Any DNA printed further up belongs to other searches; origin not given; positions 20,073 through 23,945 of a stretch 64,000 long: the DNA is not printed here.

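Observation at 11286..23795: Inverted paralogous ABC-ATPase + (ABC-2 permease::M1 peptidase) modules flanking a LytS/LytTR two-component pair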

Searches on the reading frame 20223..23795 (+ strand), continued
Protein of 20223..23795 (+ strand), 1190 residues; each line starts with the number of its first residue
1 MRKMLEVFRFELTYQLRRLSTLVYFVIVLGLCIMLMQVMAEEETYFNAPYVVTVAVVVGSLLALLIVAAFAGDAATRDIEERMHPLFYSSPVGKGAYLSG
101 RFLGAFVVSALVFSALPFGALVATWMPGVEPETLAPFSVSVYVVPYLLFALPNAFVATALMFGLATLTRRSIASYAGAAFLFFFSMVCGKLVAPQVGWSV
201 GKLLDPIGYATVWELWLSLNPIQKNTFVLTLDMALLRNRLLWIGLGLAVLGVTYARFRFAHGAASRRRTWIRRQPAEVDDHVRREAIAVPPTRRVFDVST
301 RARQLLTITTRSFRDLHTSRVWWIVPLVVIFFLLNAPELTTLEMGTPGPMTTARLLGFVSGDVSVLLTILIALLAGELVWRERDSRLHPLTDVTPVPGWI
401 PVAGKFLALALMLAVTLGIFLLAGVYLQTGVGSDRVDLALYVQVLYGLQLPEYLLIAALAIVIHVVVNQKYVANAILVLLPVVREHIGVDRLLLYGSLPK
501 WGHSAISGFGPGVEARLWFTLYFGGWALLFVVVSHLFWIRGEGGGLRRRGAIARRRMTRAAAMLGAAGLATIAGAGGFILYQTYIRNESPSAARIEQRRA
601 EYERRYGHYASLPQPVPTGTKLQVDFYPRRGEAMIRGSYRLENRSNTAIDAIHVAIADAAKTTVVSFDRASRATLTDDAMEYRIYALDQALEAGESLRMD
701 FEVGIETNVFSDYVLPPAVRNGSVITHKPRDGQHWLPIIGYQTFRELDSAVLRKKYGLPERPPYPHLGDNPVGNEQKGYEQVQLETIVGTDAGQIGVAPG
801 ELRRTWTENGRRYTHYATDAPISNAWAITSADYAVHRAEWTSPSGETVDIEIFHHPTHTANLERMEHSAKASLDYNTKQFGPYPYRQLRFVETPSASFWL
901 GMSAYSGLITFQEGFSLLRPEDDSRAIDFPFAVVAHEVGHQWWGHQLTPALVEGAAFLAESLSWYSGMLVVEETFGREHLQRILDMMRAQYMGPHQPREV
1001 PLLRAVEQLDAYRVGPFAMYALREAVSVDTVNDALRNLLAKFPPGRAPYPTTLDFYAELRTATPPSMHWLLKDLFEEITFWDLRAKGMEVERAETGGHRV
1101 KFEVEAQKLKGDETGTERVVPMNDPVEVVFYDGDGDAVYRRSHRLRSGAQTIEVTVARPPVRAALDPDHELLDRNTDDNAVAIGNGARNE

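Call 12: find_related_loci(query=A1, collection=genome_contigs, flank=10000)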
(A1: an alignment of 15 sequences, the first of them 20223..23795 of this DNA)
Query A1 (1190 aa) in genome_contigs; peptide patterns used: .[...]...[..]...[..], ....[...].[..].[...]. (x = any residue, [..] = any of these).
248 stretches matched a pattern; 241 encode a relative of the query (tblastn E <= 1e-3); the best 80 are kept; 80 distinct loci.
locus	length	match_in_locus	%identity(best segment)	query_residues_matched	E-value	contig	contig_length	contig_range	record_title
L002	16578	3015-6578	62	3-1183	0e+0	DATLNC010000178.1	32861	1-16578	MAG TPA_asm: Thermoanaerobaculia bacterium isolate SMAG_U13790 k141_168754, whole genome shotgun sequence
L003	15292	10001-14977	64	1-1187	0e+0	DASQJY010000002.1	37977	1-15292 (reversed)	MAG TPA_asm: Thermoanaerobaculia bacterium isolate SMAG_U11898 k141_3120247, whole genome shotgun sequence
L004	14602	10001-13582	63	1-1186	0e+0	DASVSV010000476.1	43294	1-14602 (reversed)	MAG TPA_asm: Thermoanaerobaculia bacterium isolate SMAG_U3271 k141_215975, whole genome shotgun sequence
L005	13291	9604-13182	62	1-1187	0e+0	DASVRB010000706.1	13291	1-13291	MAG TPA_asm: Thermoanaerobaculia bacterium isolate SMAG_U3224 k141_88372, whole genome shotgun sequence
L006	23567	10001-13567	61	1-1183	0e+0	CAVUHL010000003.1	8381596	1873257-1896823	MAG: uncultured Holophagales bacterium isolate MFD01916.bin.1.17 genome assembly, contig: contig_1998, whole genome shot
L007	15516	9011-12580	61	1-1183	0e+0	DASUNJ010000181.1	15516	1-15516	MAG TPA_asm: Thermoanaerobaculia bacterium isolate SMAG_U1597 k141_337632, whole genome shotgun sequence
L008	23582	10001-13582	64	1-1186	0e+0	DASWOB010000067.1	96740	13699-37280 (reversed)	MAG TPA_asm: Thermoanaerobaculia bacterium isolate SMAG_U3429 k141_278218, whole genome shotgun sequence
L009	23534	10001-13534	60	1-1183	0e+0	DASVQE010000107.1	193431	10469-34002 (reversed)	MAG TPA_asm: Thermoanaerobaculia bacterium isolate SMAG_U3198 k141_256180, whole genome shotgun sequence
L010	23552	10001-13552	54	7-1185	0e+0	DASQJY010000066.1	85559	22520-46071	MAG TPA_asm: Thermoanaerobaculia bacterium isolate SMAG_U11898 k141_5691778, whole genome shotgun sequence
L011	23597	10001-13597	54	1-1187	0e+0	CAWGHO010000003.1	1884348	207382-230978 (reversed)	MAG: uncultured Acidobacteriota bacterium isolate MFD02840.bin.1.19 genome assembly, contig: contig_21939, whole genome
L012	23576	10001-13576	53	1-1184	0e+0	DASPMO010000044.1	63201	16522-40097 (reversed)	MAG TPA_asm: Thermoanaerobaculia bacterium isolate SMAG_U12094 k141_5716, whole genome shotgun sequence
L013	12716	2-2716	66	289-1187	0e+0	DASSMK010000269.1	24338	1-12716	MAG TPA_asm: Thermoanaerobaculia bacterium isolate SMAG_U1196 k141_1606461, whole genome shotgun sequence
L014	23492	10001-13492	63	1-1181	0e+0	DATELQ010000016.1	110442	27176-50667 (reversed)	MAG TPA_asm: Thermoanaerobaculia bacterium isolate SMAG_U8920 k141_661036, whole genome shotgun sequence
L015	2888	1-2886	61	183-1139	0e+0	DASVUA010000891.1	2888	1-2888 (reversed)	MAG TPA_asm: Thermoanaerobaculia bacterium isolate SMAG_U3305 k141_435480, whole genome shotgun sequence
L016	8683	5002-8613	53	3-1179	0e+0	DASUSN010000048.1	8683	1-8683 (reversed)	MAG TPA_asm: Thermoanaerobaculia bacterium isolate SMAG_U1737 k141_1453079, whole genome shotgun sequence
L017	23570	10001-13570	62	1-1183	0e+0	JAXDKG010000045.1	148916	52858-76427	MAG: Acidobacteriota bacterium isolate BP_59 scaffold_2894332, whole genome shotgun sequence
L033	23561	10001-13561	41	6-1190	0e+0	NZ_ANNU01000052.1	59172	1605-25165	Nafulsella turpanensis ZLM-10 contig0052, whole genome shotgun sequence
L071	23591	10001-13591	40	3-1179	0e+0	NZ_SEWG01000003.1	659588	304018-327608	Mucilaginibacter terrigena strain 17JY9-4 scf7180000000074, whole genome shotgun sequence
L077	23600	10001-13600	43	3-1179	0e+0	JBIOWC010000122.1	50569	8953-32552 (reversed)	MAG: Blastocatellia bacterium isolate MAG092 k127_153176, whole genome shotgun sequence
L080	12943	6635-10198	41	6-1183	0e+0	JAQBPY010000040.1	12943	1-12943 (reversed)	MAG: Gemmatimonadetes bacterium isolate RYN_359 scaffold_4713603, whole genome shotgun sequence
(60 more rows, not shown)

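Call 17: search_solved_structures(query=A1, max_evalue=0.01, show_alignments=2)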
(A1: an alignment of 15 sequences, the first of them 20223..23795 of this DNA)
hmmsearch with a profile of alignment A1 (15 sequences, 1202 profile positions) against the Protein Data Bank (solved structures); distinct sequences matched with E-value up to 0.01: 49.
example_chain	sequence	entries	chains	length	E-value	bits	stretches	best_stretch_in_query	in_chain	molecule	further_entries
6ea4_A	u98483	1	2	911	5.6e-10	40.8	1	855-1052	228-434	Endoplasmic reticulum aminopeptidase 2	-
7p7p_A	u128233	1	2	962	6.2e-10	40.7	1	855-1052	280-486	Endoplasmic reticulum aminopeptidase 2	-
7nsk_A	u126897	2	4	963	6.2e-10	40.7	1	855-1052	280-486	Endoplasmic reticulum aminopeptidase 2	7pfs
7nup_A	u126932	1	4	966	6.2e-10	40.7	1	855-1052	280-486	Endoplasmic reticulum aminopeptidase 2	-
3se6_A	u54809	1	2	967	6.2e-10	40.7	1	855-1052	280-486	Endoplasmic reticulum aminopeptidase 2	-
5ab0_A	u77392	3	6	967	6.2e-10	40.7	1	855-1052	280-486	ENDOPLASMATIC RETICULUM AMINOPEPTIDASE 2 | Endoplasmic reticulum aminopeptidase 2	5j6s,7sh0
4e36_A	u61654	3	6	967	7.4e-10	40.4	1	855-1052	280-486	Endoplasmic reticulum aminopeptidase 2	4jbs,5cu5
5ab2_A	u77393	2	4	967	7.4e-10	40.4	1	855-1052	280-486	ENDOPLASMIC RETICULUM AMINOPEPTIDASE 2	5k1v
3mdj_A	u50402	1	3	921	3.4e-06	28.3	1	847-1054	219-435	Endoplasmic reticulum aminopeptidase 1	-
6mgq_A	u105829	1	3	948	3.6e-06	28.2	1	847-1054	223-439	Endoplasmic reticulum aminopeptidase 1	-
6ryf_A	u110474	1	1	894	1.5e-05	26.2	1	847-1054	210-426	Endoplasmic reticulum aminopeptidase 1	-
2yd0_A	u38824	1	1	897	1.5e-05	26.2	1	847-1054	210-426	ENDOPLASMIC RETICULUM AMINOPEPTIDASE 1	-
6t6r_A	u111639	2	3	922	1.6e-05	26.1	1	847-1053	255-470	Endoplasmic reticulum aminopeptidase 1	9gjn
9gjs_A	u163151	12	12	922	1.6e-05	26.1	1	847-1053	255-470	Endoplasmic reticulum aminopeptidase 1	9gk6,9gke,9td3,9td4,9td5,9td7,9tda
6rqx_A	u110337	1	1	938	1.6e-05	26.1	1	847-1054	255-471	Endoplasmic reticulum aminopeptidase 1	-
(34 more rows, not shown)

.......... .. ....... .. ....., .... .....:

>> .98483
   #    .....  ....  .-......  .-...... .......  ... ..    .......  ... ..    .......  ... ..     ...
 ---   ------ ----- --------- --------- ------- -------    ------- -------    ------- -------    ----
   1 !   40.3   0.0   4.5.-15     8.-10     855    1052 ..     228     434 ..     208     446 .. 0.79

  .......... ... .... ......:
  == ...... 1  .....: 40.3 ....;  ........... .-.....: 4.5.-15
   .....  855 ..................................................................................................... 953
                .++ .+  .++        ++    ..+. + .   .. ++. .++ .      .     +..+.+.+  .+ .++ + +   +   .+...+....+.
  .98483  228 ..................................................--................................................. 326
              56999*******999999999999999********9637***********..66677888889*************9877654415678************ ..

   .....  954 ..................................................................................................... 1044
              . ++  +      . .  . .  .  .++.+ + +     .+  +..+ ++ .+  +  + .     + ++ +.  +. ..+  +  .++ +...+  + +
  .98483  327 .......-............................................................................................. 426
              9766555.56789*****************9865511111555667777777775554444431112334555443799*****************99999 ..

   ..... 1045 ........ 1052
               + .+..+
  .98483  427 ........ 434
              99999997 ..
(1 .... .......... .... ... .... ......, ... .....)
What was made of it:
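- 23028..23102 (+): HEVGH (936-940) ... E960: the zinc ligands and general base of fus2. The catalytic-type Tyr1012 is at 23256-23258. Aligned to the ERAP2 active site (call 17).
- On Peptidase family M1 (Pfam PF01433 / MEROPS M1): They align to the ERAP2 active site (call 17).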

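Call 24: search_protein_families(library=pfam, proteins=[L071:15825-17420:+, L017:7898-8290:+, L002:8473-11514:+, L077:7169-8947:+, L080:4128-5657:+], max_evalue=0.001)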
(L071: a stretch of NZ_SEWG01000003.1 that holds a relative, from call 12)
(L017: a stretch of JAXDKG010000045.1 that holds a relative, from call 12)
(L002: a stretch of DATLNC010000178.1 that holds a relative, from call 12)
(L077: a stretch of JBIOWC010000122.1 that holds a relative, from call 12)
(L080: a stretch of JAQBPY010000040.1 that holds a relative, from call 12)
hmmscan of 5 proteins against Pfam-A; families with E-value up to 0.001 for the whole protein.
L071:15825-17420:+ (532 aa): 2 families
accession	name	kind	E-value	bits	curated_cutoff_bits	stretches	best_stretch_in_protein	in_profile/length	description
PF00144.29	Beta-lactamase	-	5e-67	226.9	27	1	56-381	13-318/329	Beta-lactamase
PF11954.13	DUF3471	-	1.7e-17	64.2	29.3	1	436-529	14-102/103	Domain of unknown function (DUF3471)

L017:7898-8290:+ (131 aa): 1 family
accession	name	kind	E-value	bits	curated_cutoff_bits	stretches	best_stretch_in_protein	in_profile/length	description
PF03551.20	PadR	-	1.9e-22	79.5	27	1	38-109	1-74/75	Transcriptional regulator PadR-like family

L002:8473-11514:+ (1014 aa): 5 families
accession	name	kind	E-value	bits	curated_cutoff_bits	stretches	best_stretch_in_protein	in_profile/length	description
PF25183.1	OMP_b-brl_4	-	1.2e-69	236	30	2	377-929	150-731/838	Outer membrane beta barrel domain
PF13620.12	CarboxypepD_reg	-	6.7e-18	65.3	32.3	1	60-138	1-81/82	Carboxypeptidase regulatory-like domain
PF13715.12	CarbopepD_reg_2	-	6.4e-08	33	32.2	1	61-150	1-88/88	CarboxypepD_reg-like domain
PF00593.30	TonB_dep_Rec_b-barrel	-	2.3e-05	24.9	27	1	430-859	55-362/436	TonB dependent receptor-like, beta-barrel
PF07715.20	Plug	-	2.5e-05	25.2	23.9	1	167-271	9-104/107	TonB-dependent Receptor Plug Domain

L077:7169-8947:+ (593 aa): 2 families
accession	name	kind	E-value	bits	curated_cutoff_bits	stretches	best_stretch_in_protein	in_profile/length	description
PF00144.29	Beta-lactamase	-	3.5e-65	220.8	27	1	62-366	8-311/329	Beta-lactamase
PF11954.13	DUF3471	-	8.1e-11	42.7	29.3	1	500-580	7-96/103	Domain of unknown function (DUF3471)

L080:4128-5657:+ (510 aa): 2 families
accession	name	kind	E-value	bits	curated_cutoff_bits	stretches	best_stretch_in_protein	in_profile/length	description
PF00144.29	Beta-lactamase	-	7.1e-62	209.9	27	1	83-395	1-317/329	Beta-lactamase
PF11954.13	DUF3471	-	3.7e-05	24.5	29.3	1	420-497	5-88/103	Domain of unknown function (DUF3471)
